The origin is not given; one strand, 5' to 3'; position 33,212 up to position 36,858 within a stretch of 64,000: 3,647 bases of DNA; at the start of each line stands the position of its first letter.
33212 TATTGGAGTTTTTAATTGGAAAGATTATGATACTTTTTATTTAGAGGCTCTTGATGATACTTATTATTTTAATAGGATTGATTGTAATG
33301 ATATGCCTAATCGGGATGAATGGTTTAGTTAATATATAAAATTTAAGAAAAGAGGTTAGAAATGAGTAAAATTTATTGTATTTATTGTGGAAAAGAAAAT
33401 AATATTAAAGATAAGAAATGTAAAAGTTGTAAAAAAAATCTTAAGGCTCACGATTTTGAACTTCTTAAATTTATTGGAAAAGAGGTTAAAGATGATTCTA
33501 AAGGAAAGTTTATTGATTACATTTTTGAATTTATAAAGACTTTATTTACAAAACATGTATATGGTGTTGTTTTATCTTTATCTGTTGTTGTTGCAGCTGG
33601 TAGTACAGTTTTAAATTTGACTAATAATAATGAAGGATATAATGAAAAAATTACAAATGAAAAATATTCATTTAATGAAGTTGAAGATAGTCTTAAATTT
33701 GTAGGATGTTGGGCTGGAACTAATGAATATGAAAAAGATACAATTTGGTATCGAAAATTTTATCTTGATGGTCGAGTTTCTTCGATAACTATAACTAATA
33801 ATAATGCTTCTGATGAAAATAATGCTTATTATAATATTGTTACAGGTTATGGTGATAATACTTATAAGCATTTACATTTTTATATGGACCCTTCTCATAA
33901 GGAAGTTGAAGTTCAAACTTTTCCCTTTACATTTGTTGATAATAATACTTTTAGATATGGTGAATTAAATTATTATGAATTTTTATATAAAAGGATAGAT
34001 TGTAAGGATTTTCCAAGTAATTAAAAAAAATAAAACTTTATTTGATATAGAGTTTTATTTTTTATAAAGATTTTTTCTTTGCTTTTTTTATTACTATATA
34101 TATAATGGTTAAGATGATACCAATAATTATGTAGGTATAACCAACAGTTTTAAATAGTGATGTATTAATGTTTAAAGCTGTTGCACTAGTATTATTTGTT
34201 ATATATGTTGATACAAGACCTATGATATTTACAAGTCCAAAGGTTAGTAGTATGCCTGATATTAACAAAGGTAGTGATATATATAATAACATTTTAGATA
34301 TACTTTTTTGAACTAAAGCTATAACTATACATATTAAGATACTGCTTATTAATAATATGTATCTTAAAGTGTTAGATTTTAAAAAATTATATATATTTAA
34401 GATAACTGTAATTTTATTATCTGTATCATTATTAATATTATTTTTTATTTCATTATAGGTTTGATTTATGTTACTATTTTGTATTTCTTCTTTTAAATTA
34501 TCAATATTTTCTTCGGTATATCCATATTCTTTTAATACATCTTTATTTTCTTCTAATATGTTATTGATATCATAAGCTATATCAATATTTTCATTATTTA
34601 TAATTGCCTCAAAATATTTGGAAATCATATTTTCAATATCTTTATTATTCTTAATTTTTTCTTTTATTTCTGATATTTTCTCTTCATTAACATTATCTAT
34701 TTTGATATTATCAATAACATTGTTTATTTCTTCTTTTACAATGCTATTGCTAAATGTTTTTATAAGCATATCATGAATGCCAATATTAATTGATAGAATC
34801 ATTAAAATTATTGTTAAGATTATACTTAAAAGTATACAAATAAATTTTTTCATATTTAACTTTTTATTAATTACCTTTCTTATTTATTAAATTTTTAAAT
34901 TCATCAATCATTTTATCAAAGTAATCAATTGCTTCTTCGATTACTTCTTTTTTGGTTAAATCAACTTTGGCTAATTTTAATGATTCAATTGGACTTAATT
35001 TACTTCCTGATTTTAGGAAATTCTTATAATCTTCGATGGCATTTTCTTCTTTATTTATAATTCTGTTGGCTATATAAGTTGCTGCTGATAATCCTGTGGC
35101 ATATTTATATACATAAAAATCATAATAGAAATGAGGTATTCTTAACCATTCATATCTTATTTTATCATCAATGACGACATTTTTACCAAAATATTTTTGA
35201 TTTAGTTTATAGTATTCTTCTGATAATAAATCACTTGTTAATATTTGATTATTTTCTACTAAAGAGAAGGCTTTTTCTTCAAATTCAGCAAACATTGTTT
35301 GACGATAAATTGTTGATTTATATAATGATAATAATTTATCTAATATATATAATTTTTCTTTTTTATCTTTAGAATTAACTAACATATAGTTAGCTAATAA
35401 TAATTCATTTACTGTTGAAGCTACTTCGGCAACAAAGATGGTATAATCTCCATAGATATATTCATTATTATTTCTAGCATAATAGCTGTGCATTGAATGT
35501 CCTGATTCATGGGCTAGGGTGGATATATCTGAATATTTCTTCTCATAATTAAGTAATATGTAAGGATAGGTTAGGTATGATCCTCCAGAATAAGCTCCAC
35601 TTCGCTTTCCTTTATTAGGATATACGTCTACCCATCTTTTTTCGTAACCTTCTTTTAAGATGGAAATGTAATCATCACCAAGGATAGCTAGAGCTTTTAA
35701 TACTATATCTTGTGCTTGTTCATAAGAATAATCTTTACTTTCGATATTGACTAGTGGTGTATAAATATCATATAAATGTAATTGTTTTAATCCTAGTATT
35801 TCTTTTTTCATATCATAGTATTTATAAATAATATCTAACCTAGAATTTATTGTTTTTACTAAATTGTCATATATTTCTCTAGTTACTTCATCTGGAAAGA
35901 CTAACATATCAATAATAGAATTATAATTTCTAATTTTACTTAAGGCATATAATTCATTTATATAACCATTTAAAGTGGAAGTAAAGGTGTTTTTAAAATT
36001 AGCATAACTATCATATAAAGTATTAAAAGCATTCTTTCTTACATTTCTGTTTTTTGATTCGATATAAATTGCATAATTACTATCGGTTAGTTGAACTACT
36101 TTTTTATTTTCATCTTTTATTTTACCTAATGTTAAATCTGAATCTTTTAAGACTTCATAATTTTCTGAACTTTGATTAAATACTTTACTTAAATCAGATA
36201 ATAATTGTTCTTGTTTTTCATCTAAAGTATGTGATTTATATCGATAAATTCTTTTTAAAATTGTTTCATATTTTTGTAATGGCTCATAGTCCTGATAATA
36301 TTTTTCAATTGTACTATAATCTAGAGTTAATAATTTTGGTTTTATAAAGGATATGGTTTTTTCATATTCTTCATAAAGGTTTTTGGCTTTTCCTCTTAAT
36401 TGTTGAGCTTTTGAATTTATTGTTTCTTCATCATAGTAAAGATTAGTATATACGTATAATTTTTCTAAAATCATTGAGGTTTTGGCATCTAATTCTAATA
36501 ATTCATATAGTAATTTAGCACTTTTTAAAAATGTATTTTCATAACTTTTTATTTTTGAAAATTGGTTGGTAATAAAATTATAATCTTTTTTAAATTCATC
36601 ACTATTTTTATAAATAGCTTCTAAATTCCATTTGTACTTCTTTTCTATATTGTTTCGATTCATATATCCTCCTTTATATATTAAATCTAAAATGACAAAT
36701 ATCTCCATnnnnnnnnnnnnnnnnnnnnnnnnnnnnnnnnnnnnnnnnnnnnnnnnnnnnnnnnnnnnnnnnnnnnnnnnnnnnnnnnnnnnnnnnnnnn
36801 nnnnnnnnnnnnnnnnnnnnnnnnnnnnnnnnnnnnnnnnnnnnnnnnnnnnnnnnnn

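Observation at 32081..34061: Tandem family of zinc-ribbon/TM proteins with a near-identical ~310-bp 5' module and divergent C-terminal domains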

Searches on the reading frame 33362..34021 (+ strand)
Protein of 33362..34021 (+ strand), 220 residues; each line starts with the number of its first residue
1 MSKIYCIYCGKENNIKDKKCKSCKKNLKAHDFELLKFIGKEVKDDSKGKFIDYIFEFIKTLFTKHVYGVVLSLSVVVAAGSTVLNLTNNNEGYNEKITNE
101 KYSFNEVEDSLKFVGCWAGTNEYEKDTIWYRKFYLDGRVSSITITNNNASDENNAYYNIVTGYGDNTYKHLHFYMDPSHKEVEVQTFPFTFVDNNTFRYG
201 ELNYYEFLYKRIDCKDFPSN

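Call 5: search_protein_families(library=pfam, proteins=[window:33362-34021:+], max_evalue=1)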
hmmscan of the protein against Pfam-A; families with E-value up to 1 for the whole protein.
window:33362-34021:+ (220 aa): 4 families
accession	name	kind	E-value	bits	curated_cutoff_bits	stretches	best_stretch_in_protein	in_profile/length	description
PF12773.13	DZR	-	0.077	13.6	27.3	1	6-28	1-23/45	Double zinc ribbon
PF13248.11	Zn_ribbon_3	-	0.092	12.7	27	1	2-24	1-23/26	zinc-ribbon domain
PF18912.6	DZR_2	-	0.14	12.5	27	1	6-28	10-32/56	Double zinc ribbon domain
PF23663.1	Znf_SCAND3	-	0.7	10.3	27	0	2-19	30-47/50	SCAN domain-containing protein 3-like zinc finger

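Call 18: search_protein_representatives(protein=window:33362-34021:+)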
Query: 220 residues. Proteins with E-value up to 0.001 (for the whole library): 249; up to 1e-10: 47; up to 1e-30: 3. The best 150 are listed.
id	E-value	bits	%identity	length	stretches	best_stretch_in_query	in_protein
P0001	4.1e-60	219.7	58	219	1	1-219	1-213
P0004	4.8e-60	219.5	51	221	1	2-218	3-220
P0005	2.3e-43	165.0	44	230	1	2-219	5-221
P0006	1.5e-24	103.4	37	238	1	2-218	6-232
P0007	5.2e-23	98.4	41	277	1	4-152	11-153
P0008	9.5e-18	81.2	34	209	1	2-216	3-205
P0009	3.8e-16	76.0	36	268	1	2-142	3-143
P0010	4.2e-16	75.8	39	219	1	1-122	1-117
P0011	4.1e-15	72.6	36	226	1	4-218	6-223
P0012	1.3e-14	71.0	35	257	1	1-99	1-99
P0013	1.3e-14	70.9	35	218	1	2-167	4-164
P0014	1.3e-14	70.9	36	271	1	4-123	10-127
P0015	1.6e-14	70.7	32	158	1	4-127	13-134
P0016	2.0e-14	70.3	41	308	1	2-99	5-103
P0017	2.0e-14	70.3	41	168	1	2-100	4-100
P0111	1.8e-08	50.8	31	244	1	2-218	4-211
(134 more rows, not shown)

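Call 22: find_encoding_contigs(protein=P0004, flank=8000)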
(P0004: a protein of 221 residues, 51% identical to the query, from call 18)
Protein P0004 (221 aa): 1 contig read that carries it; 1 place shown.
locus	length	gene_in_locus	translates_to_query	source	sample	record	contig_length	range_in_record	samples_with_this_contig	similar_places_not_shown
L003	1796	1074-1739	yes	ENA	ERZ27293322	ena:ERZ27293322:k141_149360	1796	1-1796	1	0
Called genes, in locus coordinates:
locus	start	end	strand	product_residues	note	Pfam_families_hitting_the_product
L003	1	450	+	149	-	?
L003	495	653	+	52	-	-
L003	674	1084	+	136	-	-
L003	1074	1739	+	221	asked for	-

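Call 27: find_related_loci(query=A4, collection=genome_contigs, flank=6000)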
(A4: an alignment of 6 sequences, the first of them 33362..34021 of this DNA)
Query A4 (220 aa) in genome_contigs; peptide patterns used: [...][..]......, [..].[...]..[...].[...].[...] (x = any residue, [..] = any of these).
242 stretches matched a pattern; 6 encode a relative of the query (tblastn E <= 1e-3); 6 distinct loci.
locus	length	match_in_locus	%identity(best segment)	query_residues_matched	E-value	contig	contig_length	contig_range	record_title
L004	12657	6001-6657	41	3-220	5e-50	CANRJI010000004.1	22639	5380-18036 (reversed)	MAG: uncultured Bacilli bacterium isolate Lapin-021__bin10 genome assembly, contig: Lapin-021__NODE_2573_length_22639_co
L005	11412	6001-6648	43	3-219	1e-48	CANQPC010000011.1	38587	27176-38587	MAG: uncultured Bacilli bacterium isolate Lapin-032__bin43 genome assembly, contig: Lapin-032__NODE_1738_length_38587_co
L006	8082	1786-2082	37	3-101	7e-19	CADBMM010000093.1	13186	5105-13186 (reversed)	MAG: uncultured Lachnospiraceae bacterium isolate RUG14107 genome assembly, contig: RUG14107_asm_93, whole genome shotgu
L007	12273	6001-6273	40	1-91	4e-17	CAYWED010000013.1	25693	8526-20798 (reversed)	MAG TPA_asm: uncultured Muribaculaceae bacterium isolate SRP287540_co1_461 genome assembly, contig: NODE_1884_length_256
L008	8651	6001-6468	35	4-164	1e-16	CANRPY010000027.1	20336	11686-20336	MAG: uncultured Bacilli bacterium isolate Lapin-018__bin50 genome assembly, contig: Lapin-018__NODE_2253_length_20336_co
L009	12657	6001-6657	32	3-218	1e-14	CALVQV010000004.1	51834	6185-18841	MAG: uncultured Bacilli bacterium isolate BRZ_KF__bin17 genome assembly, contig: BRZ_KF__NODE_926_length_51834_cov_6.096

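Call 40: search_protein_families(library=ncbifam, proteins=[window:33362-34021:+, P0005], max_evalue=1)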
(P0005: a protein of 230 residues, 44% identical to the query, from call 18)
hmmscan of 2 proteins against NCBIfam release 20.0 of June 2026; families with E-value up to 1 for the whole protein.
window:33362-34021:+ (220 aa): 2 families
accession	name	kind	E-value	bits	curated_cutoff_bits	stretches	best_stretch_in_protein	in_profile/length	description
NF053632.1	heli_RadD_YejH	equivalog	0.025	12.9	720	1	5-34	431-460/573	DNA repair helicase RadD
NF040599.1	LdtF_DpaA_YafK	equivalog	0.041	13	365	1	157-208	143-194/242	peptidoglycan meso-diaminopimelic acid protein amidase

P0005 (230 aa): 5 families
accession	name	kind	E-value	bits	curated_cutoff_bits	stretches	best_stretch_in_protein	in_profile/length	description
NF053632.1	heli_RadD_YejH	equivalog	0.00046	18.6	720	1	8-41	431-464/573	DNA repair helicase RadD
NF052545.1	TransRegPerRClab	equivalog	0.022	14.8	180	1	3-40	85-118/138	transcriptional regulator PerR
NF058604.1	RtpA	equivalog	0.025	14.7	65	1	9-41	15-47/50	anti-TRAP protein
NF003161.0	PRK04136.1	equivalog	0.11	12.1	54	1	6-27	14-35/49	50S ribosomal protein L40e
TIGR04230.1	seadorna_VP11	equivalog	0.56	10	75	0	72-115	21-59/175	seadornavirus VP11 protein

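Call 41: search_protein_families(library=padloc, proteins=[window:33362-34021:+], max_evalue=1)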
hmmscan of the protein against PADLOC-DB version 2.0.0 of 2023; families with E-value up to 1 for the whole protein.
window:33362-34021:+ (220 aa): 0 families

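Call 42: predict_structure(alignment_id=A3)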
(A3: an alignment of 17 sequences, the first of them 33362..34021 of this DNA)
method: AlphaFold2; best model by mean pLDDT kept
length: 220 residues; sequences in the alignment: 17
mean_pLDDT: 73.1   pTM: 0.48
mean pLDDT of the five models: 73.1, 70.0, 69.5, 69.1, 65.9
residues with pLDDT >= 90: 46; 70-90: 81; 50-70: 62; < 50: 31
segments of 3 or more residues with pLDDT < 50: 29-48, 89-96
pLDDT, mean of each block of 10 residues (from residue 1): 77 84 73 44 44 56 60 67 55 47 61 92 92 90 87 87 70 80 75 91 85 91
secondary structure, 60 per line:
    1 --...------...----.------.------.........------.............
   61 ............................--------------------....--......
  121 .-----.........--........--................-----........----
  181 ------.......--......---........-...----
elements in order: E3-5 E12-14 H33-41 H48-88 H109-112 E115-121 E127-135 E138-145 E148-163 E169-176 E187-193 E196-201 E205-212

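Call 54: search_protein_families(library=pfam, alignment_id=A7, max_evalue=0.001)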
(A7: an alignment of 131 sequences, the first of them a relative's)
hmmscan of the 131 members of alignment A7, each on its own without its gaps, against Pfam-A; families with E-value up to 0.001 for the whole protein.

A. member 1, P0012 (257 aa): 3 families
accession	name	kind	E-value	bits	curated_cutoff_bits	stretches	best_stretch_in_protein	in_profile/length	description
PF13240.11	Zn_Ribbon_1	-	0.00015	21.9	25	1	5-23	1-19/23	zinc-ribbon domain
PF18912.6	DZR_2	-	0.00027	21.1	27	1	6-34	10-38/56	Double zinc ribbon domain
PF13248.11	Zn_ribbon_3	-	0.0009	19.1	27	0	2-27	1-26/26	zinc-ribbon domain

B. families by the number of members that match (of 131 scanned): 11 families
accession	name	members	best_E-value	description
PF13240.11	Zn_Ribbon_1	37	2.1e-06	zinc-ribbon domain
PF12773.13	DZR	15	0.00015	Double zinc ribbon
PF13248.11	Zn_ribbon_3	13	3.2e-06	zinc-ribbon domain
PF22289.1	DmmA-like_C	3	1.9e-05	Dimethylamine monooxygenase subunit DmmA-like, C-terminal domain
PF24463.1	DUF7577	3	0.00013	Domain of unknown function (DUF7577)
PF00084.26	Sushi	1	0.00012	Sushi repeat (SCR repeat)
PF18912.6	DZR_2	1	0.00027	Double zinc ribbon domain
PF13821.11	DUF4187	1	0.00048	Domain of unknown function (DUF4187)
PF11682.14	Zn_ribbon_11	1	0.00057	Probable zinc-ribbon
PF25122.1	DUF7815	1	0.00066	Domain of unknown function (DUF7815)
PF24460.1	DUF7575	1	0.00086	Domain of unknown function (DUF7575)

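Call 68: find_related_loci(query=A4, collection=viral_contigs, flank=5000)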
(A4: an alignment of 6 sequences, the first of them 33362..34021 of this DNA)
Query A4 (220 aa) in viral_contigs; peptide patterns used: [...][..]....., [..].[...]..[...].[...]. (x = any residue, [..] = any of these).
480 stretches matched a pattern, but none encodes a relative of the query by tblastn (E <= 1e-3).

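Call 69: find_related_loci(query=A4, collection=metagenome_contigs, flank=5000)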
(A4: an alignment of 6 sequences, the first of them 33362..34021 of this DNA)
Query A4 (220 aa) in metagenome_contigs; peptide patterns used: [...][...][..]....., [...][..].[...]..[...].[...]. (x = any residue, [..] = any of these).
600 stretches matched a pattern (row limit reached: there are more); 1 encode a relative of the query (tblastn E <= 1e-3); 1 distinct loci.
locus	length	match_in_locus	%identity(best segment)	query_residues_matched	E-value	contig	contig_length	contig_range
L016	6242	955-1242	38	3-98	1e-18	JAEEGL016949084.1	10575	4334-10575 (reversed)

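Call 70: find_encoding_contigs(protein=P0006, flank=4000, max_places=2)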
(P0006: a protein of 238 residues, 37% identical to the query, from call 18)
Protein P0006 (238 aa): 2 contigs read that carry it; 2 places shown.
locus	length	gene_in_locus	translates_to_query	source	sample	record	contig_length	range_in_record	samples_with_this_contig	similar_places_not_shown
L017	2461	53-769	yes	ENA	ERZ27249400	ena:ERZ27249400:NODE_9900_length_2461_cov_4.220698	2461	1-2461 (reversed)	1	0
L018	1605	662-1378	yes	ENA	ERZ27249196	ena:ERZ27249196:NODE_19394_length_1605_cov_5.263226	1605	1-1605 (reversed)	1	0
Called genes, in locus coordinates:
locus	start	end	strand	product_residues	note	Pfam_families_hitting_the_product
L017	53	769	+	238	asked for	-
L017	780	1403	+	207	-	PF01613:Flavin_Reduct, PF21349:RUBY_RBDX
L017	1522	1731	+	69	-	-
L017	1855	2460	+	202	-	?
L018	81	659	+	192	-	-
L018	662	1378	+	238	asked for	-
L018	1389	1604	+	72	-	?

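Call 71: find_encoding_contigs(protein=P0007, flank=4000, max_places=2)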
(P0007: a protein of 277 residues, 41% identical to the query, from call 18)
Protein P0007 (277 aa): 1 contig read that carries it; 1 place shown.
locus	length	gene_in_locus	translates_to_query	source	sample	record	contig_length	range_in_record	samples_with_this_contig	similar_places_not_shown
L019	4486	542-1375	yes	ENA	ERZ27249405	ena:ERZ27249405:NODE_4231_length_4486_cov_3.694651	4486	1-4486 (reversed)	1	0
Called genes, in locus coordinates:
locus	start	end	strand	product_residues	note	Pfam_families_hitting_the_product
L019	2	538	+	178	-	?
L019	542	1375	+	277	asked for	-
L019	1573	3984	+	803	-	PF01055:Glyco_hydro_31_2nd, PF21365:Glyco_hydro_31_3rd, PF17137:DUF5110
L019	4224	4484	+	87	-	?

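Call 72: find_encoding_contigs(protein=P0111, flank=4000, max_places=2)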
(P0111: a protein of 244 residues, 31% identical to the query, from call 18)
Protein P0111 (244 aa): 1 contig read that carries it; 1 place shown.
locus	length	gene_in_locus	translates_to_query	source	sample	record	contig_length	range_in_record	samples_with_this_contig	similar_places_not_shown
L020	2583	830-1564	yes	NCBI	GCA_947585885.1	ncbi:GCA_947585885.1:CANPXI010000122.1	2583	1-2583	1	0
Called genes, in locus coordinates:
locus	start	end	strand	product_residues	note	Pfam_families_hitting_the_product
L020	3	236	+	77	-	?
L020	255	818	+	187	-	-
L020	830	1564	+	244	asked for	-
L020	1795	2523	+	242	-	-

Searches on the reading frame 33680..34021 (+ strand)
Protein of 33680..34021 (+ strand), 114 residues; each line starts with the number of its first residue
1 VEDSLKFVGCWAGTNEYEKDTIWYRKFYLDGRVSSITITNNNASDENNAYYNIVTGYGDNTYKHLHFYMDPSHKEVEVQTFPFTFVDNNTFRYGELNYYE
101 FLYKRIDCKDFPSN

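Call 80: search_solved_structures(query=A8, max_evalue=10)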
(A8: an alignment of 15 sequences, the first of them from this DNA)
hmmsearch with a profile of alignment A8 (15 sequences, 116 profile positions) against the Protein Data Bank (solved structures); distinct sequences matched with E-value up to 10: 1.
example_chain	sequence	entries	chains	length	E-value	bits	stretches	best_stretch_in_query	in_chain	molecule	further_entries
8z5u_D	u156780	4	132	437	0.75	14.1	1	16-91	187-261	Flagellar hook protein FlgE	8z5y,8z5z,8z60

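Call 81: search_protein_families(library=pfam, alignment_id=A8, max_evalue=1)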
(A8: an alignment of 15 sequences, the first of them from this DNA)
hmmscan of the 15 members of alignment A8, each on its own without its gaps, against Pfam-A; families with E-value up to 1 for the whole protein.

A. member 1, seq(114 aa): 0 families

B. families by the number of members that match (of 15 scanned): 3 families
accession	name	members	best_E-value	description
PF18618.6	HP0268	1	0.029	HP0268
PF14528.11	LAGLIDADG_3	1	0.064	LAGLIDADG-like domain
PF13993.11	YccJ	1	0.088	YccJ-like protein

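Call 89: find_homologous_proteins(query=A8, max_evalue=0.001)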
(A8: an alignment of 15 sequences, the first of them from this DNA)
Query A8 (15 sequences) (114 aa, profile of the alignment): 6 proteins with E <= 0.001 among 1055 candidates.
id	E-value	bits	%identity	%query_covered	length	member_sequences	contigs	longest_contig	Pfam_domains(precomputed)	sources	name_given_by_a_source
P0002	6.8e-28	116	100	100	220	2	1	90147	-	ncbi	-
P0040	1.3e-17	83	42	21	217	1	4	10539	-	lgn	-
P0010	7.1e-17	80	30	20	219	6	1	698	-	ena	-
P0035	3.4e-15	75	22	92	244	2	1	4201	-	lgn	-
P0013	3.9e-13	68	41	19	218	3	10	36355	-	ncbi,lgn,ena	-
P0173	1.1e-6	48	39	20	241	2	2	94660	-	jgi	-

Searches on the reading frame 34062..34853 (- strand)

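Call 5: search_protein_families(library=pfam, proteins=[window:34062-34853:-], max_evalue=1)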
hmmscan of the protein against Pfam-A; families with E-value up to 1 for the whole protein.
window:34062-34853:- (263 aa): 6 families
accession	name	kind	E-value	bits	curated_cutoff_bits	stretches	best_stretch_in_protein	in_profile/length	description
PF06419.17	COG6_N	-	0.0035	17.9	27.4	1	98-153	23-76/114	Conserved oligomeric complex COG6, N-terminal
PF05396.16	Phage_T7_Capsid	-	0.014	16.2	27.1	1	71-138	3-74/188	Phage T7 capsid assembly protein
PF20993.2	CENPH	-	0.052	14.1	27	1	64-146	68-148/175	CENPH protein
PF10957.13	Spore_Cse60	-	0.24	12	20.7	1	70-105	12-47/60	Sporulation protein Cse60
PF04316.19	FlgM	-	0.47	11.1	25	1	51-69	23-39/55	Anti-sigma-28 factor, FlgM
PF11505.13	DUF3216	-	0.69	10.6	25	0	109-140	43-74/91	Protein of unknown function (DUF3216)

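Call 40: search_protein_families(library=ncbifam, proteins=[window:34062-34853:-], max_evalue=1)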
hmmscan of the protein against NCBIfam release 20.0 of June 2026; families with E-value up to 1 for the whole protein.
window:34062-34853:- (263 aa): 0 families

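Call 41: search_protein_families(library=padloc, proteins=[window:34062-34853:-], max_evalue=1)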
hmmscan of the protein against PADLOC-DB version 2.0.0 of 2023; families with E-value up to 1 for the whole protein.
window:34062-34853:- (263 aa): 2 families
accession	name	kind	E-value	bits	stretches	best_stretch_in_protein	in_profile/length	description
PDLC03841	LeoBC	-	0.00056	17.1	1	50-167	360-455/601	-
PDLC01771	Cas4b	-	0.061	11.5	1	40-136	48-143/162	-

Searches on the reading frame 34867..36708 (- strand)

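Call 90: search_protein_families(library=pfam, proteins=[window:34867-36708:-], max_evalue=0.00001)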
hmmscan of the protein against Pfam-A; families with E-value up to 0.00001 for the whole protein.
window:34867-36708:- (613 aa): 2 families
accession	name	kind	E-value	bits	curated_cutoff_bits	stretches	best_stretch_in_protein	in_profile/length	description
PF01432.26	Peptidase_M3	-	2.4e-71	241.9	27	1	215-594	2-455/457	Peptidase family M3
PF08439.15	Peptidase_M3_N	-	6.1e-16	58.8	25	1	126-193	2-69/70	Oligopeptidase F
